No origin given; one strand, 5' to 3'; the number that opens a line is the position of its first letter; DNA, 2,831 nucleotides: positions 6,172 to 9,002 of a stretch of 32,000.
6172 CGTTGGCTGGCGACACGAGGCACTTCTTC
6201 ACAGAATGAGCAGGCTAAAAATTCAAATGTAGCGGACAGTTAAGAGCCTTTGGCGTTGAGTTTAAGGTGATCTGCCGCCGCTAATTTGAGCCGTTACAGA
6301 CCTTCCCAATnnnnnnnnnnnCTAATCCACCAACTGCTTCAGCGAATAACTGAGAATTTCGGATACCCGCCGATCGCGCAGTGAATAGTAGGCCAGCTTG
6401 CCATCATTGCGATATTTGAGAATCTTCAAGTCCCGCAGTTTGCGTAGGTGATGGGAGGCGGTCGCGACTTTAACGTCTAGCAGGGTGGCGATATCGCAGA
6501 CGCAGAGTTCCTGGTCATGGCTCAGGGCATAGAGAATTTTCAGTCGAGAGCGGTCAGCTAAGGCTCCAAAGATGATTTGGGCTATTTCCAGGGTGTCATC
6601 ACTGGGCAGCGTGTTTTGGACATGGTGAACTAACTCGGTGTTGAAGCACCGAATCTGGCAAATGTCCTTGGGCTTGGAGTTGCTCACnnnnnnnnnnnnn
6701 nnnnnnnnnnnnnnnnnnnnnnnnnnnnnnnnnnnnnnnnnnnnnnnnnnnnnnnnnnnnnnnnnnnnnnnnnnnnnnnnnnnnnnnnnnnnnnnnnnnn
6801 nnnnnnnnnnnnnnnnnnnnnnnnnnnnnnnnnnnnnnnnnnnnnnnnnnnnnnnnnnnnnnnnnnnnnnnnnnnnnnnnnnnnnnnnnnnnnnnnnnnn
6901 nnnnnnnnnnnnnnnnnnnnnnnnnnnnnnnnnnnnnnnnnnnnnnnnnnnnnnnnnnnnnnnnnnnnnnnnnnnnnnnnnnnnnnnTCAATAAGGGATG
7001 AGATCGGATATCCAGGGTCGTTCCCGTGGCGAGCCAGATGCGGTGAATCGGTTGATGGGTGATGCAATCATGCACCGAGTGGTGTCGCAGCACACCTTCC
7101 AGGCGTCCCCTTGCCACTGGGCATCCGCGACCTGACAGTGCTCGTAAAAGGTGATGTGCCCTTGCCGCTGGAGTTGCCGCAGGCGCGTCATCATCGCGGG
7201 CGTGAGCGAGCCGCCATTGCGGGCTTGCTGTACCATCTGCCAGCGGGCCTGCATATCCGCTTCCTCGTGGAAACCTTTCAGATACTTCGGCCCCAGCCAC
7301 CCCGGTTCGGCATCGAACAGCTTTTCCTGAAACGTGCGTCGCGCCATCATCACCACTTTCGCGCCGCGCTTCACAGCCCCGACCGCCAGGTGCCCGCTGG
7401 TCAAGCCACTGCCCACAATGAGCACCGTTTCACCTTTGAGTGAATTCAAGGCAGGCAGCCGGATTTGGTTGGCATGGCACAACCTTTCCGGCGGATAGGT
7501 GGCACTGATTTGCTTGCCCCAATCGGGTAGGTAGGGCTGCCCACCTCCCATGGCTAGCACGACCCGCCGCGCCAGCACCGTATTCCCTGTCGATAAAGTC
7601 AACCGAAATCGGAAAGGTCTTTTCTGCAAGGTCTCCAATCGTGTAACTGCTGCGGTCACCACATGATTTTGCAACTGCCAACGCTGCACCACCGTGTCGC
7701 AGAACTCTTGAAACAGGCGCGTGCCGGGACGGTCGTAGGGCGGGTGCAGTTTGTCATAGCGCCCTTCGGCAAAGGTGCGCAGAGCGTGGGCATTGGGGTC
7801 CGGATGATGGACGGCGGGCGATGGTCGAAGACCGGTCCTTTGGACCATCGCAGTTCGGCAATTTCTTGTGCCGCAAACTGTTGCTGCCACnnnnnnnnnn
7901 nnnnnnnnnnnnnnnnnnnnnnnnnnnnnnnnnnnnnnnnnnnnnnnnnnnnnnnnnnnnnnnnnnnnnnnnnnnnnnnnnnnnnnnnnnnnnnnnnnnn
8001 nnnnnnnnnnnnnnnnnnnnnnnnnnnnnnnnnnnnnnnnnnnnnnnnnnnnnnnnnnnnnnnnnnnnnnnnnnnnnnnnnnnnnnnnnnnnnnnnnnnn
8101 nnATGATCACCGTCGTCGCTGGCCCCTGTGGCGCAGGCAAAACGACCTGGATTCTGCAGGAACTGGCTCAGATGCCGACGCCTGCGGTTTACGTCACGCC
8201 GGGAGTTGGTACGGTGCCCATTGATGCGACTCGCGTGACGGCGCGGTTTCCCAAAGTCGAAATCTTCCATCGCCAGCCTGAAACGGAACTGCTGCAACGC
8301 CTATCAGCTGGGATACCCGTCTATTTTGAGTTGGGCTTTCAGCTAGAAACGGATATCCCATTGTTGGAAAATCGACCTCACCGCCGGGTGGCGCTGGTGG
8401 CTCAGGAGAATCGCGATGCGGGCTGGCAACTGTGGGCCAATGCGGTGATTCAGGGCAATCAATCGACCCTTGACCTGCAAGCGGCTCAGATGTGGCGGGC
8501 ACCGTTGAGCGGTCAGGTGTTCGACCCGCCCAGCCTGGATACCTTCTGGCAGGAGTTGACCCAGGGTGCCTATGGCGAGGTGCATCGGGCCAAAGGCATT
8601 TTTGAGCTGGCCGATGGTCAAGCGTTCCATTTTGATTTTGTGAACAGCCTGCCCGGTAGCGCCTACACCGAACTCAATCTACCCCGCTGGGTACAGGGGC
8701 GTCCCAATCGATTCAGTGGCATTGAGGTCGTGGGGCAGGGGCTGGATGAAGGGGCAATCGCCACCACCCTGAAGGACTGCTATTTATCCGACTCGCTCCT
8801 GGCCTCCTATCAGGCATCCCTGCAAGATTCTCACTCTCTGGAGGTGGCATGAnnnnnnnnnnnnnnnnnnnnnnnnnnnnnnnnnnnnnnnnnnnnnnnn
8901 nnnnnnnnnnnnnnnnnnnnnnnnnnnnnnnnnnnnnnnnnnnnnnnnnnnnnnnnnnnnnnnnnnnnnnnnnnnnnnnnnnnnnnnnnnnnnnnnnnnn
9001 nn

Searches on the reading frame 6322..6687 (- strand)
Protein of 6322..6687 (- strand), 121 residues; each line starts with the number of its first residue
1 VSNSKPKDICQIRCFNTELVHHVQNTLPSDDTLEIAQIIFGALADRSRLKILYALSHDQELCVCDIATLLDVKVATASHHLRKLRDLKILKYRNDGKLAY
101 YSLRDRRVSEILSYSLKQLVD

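Call 9: search_protein_families(library=pfam, proteins=[window:6322-6687:-], max_evalue=0.01)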
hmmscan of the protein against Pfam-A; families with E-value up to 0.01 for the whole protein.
window:6322-6687:- (121 aa): 7 families
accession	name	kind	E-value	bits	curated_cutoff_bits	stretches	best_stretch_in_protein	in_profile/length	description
PF01022.26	HTH_5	-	4.3e-14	52.6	22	1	46-90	2-45/47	Bacterial regulatory protein, arsR family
PF12840.13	HTH_20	-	9.6e-09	35.5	27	1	43-92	1-50/51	Helix-turn-helix domain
PF13412.12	HTH_24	-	0.00033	20.6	21.9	1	45-87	2-44/48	Winged helix-turn-helix DNA-binding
PF24038.1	DUF7347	-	0.0027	18.4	27.6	1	39-89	4-57/77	Domain of unknown function (DUF7347)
PF13936.12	HTH_38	-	0.0031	17.7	27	0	56-83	16-43/44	Helix-turn-helix domain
PF01325.25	Fe_dep_repress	-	0.0046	17.6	26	1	49-95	10-57/60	Iron dependent repressor, N-terminal DNA binding domain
PF25212.1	HVO_A0114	-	0.0088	16.3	27.6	0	46-97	22-73/84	HVO_A0114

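Call 69: search_solved_structures(query=window:6322-6687:-, max_evalue=0.00001, show_alignments=3)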
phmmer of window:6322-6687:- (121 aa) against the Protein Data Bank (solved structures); distinct sequences matched with E-value up to 0.00001: 18.
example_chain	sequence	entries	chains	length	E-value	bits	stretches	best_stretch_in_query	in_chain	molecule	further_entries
1u2w_A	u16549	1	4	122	1.5e-26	96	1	5-116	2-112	Cadmium efflux system accessory protein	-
3f72_A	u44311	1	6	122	1.8e-25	92.5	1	5-116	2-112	Cadmium efflux system accessory protein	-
9t6r_A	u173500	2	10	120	3.6e-22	81.9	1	7-111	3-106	Lmo1102 protein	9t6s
9t6t_A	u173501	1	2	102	5.7e-17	65.2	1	18-111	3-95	Lmo1102 protein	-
1r1t_A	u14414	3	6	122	1.7e-13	54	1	35-116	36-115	Transcriptional repressor smtB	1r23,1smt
1r22_A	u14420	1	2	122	6e-12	49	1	36-116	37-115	Transcriptional repressor smtB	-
6uvu_A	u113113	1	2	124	2.3e-08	37.5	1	34-114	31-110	ArsR family transcriptional regulator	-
6cda_A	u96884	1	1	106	3.2e-08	37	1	29-115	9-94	ArsR family transcriptional regulator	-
6cdb_A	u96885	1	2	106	5.9e-08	36.1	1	29-115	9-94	ArsR family transcriptional regulator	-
1r1u_A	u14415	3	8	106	1.5e-07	34.8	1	29-115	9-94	repressor protein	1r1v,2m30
2kjb_A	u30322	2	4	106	1.5e-07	34.8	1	29-115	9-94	CzrA protein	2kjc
4ggg_A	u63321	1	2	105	2.1e-07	34.4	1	29-115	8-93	Repressor protein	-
8qkf_A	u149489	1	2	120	2.1e-06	31.1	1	26-112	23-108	ArsR family transcriptional regulator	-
6o8k_A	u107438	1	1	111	3.2e-06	30.5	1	36-114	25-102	Transcriptional regulator, ArsR family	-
13ct_A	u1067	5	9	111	3.2e-06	30.5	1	36-114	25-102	Transcriptional regulator, ArsR family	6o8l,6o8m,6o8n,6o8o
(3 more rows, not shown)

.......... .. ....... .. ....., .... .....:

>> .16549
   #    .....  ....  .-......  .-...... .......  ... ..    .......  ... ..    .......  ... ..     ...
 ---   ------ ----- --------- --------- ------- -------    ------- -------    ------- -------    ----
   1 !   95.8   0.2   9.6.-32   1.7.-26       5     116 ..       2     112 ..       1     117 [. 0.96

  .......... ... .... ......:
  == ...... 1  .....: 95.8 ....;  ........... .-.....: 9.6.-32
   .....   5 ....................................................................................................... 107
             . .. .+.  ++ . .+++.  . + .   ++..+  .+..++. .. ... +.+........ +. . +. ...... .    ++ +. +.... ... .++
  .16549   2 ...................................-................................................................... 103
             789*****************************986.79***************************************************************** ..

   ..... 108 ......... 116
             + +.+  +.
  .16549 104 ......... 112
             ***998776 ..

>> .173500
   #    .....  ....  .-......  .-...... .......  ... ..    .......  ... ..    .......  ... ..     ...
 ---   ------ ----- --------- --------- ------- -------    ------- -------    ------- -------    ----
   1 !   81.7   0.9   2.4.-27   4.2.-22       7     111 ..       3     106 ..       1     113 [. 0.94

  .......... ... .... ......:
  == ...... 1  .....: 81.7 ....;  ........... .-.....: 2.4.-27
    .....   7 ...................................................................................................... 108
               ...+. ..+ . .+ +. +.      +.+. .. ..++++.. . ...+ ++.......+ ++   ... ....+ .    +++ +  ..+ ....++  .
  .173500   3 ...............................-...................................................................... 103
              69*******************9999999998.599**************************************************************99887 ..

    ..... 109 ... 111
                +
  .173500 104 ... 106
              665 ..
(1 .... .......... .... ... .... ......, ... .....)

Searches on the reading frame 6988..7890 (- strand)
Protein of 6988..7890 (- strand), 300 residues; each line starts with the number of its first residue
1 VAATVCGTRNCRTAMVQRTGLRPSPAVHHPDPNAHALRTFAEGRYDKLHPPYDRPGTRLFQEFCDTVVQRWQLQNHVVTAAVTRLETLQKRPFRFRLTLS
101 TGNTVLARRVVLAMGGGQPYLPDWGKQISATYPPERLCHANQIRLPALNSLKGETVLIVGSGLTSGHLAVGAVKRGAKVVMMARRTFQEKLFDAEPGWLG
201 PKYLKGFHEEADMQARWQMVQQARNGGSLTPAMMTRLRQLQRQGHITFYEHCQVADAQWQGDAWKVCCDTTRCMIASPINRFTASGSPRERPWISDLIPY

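Call 9: search_protein_families(library=pfam, proteins=[window:6988-7890:-], max_evalue=0.01)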
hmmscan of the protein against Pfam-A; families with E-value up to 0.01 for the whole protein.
window:6988-7890:- (300 aa): 5 families
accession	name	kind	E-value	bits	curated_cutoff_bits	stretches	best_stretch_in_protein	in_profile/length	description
PF13738.12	Pyr_redox_3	-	1.5e-07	31.4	30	1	54-210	77-221/305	Pyridine nucleotide-disulphide oxidoreductase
PF13434.12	Lys_Orn_oxgnase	-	1.8e-06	27.8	21.3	1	80-266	116-313/339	L-lysine 6-monooxygenase/L-ornithine 5-monooxygenase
PF07992.20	Pyr_redox_2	-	2.3e-05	24.4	26.1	1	92-187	92-176/291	Pyridine nucleotide-disulphide oxidoreductase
PF13454.12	NAD_binding_9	-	0.00069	20.1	21.8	1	60-115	95-153/155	FAD-NAD(P)-binding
PF01266.30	DAO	-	0.005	16.9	27.9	0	225-271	142-188/353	FAD dependent oxidoreductase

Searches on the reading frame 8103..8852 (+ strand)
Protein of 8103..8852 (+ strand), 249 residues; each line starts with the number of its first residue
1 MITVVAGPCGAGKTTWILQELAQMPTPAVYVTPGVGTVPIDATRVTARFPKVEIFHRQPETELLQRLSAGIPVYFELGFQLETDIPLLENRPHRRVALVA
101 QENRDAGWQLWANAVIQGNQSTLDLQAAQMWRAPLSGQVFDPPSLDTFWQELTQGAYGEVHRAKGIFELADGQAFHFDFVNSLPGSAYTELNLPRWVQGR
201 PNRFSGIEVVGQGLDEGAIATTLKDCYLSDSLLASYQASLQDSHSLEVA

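Call 9: search_protein_families(library=pfam, proteins=[window:8103-8852:+], max_evalue=0.01)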
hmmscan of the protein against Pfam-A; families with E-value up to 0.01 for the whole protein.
window:8103-8852:+ (249 aa): 1 family
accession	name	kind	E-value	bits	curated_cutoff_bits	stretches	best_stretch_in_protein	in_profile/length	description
PF07683.19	CobW_C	-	1.4e-07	31.8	22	1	138-226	10-93/94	Cobalamin synthesis protein cobW C-terminal domain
